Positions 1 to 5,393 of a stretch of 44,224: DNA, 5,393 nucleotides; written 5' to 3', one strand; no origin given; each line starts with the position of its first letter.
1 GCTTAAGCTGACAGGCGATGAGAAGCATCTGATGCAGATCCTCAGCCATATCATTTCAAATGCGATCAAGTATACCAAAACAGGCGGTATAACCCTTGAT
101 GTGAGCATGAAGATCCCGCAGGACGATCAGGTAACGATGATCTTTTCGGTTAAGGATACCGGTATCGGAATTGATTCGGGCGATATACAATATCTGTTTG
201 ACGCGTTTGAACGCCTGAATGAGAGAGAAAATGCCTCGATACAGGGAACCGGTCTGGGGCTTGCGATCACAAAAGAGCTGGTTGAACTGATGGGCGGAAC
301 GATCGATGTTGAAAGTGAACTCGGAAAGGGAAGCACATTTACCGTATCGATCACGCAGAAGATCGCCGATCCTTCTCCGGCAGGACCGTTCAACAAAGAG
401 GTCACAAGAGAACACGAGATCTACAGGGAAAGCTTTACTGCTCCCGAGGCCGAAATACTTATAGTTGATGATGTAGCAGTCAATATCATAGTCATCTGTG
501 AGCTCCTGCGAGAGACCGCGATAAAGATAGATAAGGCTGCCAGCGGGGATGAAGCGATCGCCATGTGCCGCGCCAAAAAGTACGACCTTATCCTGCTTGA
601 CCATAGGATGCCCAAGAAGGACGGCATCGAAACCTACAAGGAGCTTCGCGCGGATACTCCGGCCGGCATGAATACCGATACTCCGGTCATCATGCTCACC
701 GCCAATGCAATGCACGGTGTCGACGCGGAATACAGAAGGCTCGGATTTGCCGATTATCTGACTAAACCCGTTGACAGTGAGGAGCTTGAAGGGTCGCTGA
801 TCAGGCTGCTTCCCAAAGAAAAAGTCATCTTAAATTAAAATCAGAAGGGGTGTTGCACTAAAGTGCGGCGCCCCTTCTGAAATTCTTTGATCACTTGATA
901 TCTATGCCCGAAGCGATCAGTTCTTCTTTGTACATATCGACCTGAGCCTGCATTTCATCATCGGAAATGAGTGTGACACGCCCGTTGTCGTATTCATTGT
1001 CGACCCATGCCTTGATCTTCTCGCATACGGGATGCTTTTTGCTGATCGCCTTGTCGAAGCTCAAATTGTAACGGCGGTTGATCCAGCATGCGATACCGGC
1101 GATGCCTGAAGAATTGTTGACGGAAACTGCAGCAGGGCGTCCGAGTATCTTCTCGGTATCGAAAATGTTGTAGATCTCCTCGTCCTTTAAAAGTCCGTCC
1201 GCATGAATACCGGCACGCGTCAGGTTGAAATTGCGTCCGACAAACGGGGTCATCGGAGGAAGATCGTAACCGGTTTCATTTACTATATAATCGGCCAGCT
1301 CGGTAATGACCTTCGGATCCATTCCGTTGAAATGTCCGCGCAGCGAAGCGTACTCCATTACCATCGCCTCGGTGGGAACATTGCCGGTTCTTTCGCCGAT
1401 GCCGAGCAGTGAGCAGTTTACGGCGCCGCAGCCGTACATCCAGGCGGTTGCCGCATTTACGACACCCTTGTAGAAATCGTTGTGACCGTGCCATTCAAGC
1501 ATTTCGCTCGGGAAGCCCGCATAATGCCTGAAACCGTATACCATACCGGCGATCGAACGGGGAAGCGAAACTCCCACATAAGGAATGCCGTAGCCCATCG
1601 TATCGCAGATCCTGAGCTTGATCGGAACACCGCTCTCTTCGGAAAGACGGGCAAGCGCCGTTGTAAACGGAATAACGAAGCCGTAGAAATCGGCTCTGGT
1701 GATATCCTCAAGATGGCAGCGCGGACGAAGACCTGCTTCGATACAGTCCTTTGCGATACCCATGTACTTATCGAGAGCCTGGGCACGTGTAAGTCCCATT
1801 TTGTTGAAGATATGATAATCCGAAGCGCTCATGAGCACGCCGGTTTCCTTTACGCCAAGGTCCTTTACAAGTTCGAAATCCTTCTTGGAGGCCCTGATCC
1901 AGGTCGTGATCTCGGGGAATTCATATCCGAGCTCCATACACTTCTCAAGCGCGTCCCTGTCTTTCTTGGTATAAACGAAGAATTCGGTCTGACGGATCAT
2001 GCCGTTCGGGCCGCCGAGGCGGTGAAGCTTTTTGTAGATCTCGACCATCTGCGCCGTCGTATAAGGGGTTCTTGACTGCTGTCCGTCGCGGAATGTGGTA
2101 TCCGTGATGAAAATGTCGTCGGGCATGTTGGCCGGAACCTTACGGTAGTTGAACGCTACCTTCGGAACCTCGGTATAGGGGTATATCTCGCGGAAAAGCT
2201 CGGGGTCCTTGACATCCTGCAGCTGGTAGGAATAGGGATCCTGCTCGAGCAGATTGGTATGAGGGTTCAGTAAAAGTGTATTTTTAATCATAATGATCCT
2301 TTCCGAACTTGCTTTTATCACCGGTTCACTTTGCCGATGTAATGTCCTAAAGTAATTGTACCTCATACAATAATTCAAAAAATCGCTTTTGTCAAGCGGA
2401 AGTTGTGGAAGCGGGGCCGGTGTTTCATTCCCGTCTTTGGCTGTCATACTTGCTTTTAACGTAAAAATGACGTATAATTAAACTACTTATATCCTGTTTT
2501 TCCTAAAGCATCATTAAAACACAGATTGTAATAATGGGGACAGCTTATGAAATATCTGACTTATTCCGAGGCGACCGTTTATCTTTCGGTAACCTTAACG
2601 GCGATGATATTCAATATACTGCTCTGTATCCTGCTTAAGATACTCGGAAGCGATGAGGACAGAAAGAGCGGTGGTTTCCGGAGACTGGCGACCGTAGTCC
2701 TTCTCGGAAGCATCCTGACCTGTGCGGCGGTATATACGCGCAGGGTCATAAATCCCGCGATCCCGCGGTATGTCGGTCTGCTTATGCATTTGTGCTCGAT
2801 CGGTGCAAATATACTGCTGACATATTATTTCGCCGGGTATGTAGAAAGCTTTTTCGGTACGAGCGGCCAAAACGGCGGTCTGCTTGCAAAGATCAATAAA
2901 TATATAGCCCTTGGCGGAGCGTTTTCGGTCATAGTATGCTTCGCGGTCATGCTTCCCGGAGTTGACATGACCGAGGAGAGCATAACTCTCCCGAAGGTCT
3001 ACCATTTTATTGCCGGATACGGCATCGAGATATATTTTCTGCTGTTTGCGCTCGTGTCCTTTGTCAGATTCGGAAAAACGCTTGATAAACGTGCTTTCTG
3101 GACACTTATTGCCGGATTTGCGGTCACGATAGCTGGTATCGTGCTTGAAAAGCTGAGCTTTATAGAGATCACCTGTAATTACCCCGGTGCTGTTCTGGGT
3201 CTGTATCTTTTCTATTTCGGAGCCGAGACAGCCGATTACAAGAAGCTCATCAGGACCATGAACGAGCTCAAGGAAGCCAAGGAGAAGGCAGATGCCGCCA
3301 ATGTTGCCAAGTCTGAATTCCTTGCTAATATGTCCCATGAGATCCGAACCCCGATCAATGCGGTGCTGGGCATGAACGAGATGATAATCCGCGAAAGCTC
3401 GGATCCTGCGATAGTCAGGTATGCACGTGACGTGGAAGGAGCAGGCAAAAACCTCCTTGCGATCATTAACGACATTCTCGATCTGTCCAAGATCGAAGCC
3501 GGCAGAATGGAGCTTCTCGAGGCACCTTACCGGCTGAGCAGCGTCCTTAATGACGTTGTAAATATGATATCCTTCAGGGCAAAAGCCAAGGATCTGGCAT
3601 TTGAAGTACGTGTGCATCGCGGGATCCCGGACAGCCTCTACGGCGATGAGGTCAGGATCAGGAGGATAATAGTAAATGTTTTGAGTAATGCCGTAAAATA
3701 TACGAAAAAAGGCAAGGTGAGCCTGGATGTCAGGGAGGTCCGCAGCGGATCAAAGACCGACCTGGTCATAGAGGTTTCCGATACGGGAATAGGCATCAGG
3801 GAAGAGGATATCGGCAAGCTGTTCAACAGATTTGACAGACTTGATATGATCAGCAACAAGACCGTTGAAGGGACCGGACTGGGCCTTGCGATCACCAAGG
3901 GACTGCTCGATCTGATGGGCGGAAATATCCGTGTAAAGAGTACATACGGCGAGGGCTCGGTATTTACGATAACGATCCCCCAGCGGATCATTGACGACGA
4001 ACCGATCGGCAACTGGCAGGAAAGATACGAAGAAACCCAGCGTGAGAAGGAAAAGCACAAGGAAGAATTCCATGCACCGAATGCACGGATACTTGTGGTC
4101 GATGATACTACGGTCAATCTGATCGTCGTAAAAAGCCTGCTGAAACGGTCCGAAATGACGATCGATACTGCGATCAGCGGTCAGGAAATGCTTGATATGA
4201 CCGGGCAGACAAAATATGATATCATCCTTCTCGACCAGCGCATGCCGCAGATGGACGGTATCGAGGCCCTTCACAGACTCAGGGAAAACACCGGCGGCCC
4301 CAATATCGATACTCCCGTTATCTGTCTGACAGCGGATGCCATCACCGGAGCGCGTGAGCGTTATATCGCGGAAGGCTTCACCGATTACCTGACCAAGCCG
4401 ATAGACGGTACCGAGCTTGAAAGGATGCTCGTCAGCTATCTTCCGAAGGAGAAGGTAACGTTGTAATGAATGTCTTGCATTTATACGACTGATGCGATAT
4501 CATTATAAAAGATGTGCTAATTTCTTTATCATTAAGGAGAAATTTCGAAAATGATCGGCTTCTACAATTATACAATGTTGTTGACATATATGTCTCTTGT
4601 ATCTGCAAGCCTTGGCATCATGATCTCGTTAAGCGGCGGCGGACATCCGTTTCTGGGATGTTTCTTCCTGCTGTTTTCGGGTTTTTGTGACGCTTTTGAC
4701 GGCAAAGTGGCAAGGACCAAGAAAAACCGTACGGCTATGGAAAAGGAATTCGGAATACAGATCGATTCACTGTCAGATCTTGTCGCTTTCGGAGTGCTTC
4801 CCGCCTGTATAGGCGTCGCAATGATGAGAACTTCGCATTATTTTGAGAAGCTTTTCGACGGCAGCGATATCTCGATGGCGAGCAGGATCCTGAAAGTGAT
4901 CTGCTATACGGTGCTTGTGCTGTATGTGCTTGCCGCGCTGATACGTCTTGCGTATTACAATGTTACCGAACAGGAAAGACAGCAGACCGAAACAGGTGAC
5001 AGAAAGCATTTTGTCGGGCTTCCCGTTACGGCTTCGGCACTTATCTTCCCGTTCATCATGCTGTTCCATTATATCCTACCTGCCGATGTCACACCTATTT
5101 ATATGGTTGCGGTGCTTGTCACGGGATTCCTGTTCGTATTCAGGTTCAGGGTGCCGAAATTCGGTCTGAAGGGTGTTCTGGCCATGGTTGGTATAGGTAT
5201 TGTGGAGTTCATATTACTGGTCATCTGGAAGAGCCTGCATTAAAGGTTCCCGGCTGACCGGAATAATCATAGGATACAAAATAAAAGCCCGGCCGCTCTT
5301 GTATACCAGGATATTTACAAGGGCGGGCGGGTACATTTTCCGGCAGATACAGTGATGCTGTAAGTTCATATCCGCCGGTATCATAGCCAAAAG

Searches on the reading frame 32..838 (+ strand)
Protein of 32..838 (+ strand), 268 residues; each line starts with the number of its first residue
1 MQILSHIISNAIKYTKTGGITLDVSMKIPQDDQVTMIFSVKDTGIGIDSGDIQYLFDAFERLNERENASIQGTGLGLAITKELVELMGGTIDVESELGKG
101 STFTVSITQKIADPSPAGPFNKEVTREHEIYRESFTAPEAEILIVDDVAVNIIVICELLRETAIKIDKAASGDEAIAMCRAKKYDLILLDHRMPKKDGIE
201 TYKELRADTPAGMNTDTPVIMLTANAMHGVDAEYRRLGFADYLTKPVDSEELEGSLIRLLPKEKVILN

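Call 8: search_protein_families(library=pfam, proteins=[window:32-838:+], max_evalue=0.001)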
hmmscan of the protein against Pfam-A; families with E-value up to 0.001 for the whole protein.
window:32-838:+ (268 aa): 2 families
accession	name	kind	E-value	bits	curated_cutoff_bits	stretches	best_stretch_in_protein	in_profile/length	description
PF02518.31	HATPase_c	-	1.3e-25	90.4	26.4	1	2-108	8-108/111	Histidine kinase-, DNA gyrase B-, and HSP90-like ATPase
PF00072.30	Response_reg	-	9.2e-25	87.4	30.2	1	142-253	1-107/111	Response regulator receiver domain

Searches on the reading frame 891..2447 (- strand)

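Call 8: search_protein_families(library=pfam, proteins=[window:891-2447:-], max_evalue=0.001)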
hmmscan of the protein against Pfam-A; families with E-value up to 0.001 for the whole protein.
window:891-2447:- (518 aa): 2 families
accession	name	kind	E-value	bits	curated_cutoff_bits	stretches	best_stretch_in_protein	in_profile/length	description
PF00682.25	HMGL-like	-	2.1e-30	106.4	29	1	113-385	3-257/260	HMGL-like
PF22617.1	HCS_D2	-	0.0001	23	27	0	404-484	3-80/82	Homocitrate synthase post-HMGL domain-like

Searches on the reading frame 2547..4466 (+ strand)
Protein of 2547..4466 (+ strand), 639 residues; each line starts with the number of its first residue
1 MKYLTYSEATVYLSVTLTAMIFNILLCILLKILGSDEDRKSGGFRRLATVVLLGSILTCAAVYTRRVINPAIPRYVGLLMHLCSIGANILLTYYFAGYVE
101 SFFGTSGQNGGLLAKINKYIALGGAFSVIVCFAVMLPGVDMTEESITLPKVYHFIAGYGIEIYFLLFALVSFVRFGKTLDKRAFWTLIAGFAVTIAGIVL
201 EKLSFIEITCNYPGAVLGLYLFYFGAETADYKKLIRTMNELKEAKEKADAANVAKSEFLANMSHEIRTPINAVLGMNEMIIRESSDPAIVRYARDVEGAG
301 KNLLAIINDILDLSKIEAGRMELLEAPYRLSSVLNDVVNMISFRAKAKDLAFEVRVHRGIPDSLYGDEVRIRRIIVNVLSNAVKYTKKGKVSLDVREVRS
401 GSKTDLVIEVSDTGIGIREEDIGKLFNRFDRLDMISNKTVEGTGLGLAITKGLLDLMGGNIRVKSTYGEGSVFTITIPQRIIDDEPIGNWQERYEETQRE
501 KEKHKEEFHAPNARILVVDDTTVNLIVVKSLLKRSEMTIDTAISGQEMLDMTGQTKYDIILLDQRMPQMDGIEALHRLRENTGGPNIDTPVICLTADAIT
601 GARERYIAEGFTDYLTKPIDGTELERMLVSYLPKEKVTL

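Call 8: search_protein_families(library=pfam, proteins=[window:2547-4466:+], max_evalue=0.001)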
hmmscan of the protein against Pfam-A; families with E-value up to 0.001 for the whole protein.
window:2547-4466:+ (639 aa): 3 families
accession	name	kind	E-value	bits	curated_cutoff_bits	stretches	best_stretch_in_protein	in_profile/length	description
PF02518.31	HATPase_c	-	7.1e-28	97.7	26.4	1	366-480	1-110/111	Histidine kinase-, DNA gyrase B-, and HSP90-like ATPase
PF00072.30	Response_reg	-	2e-24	86.4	30.2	1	515-627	1-109/111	Response regulator receiver domain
PF00512.31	HisKA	-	1e-17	64.4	26.9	1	254-319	1-66/66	His Kinase A (phospho-acceptor) domain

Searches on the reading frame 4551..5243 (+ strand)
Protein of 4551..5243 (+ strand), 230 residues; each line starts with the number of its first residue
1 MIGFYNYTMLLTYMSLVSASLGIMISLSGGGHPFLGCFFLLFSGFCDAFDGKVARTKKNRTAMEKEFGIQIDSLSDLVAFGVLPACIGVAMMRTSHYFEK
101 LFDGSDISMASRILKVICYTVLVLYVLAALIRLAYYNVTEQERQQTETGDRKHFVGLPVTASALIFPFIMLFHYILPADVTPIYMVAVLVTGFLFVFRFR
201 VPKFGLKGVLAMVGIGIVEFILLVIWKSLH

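Call 8: search_protein_families(library=pfam, proteins=[window:4551-5243:+], max_evalue=0.001)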
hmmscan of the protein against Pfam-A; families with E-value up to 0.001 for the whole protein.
window:4551-5243:+ (230 aa): 1 family
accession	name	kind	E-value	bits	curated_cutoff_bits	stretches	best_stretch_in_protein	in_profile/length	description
PF01066.26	CDP-OH_P_transf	-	1.4e-13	51.9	22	1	9-191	5-149/152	CDP-alcohol phosphatidyltransferase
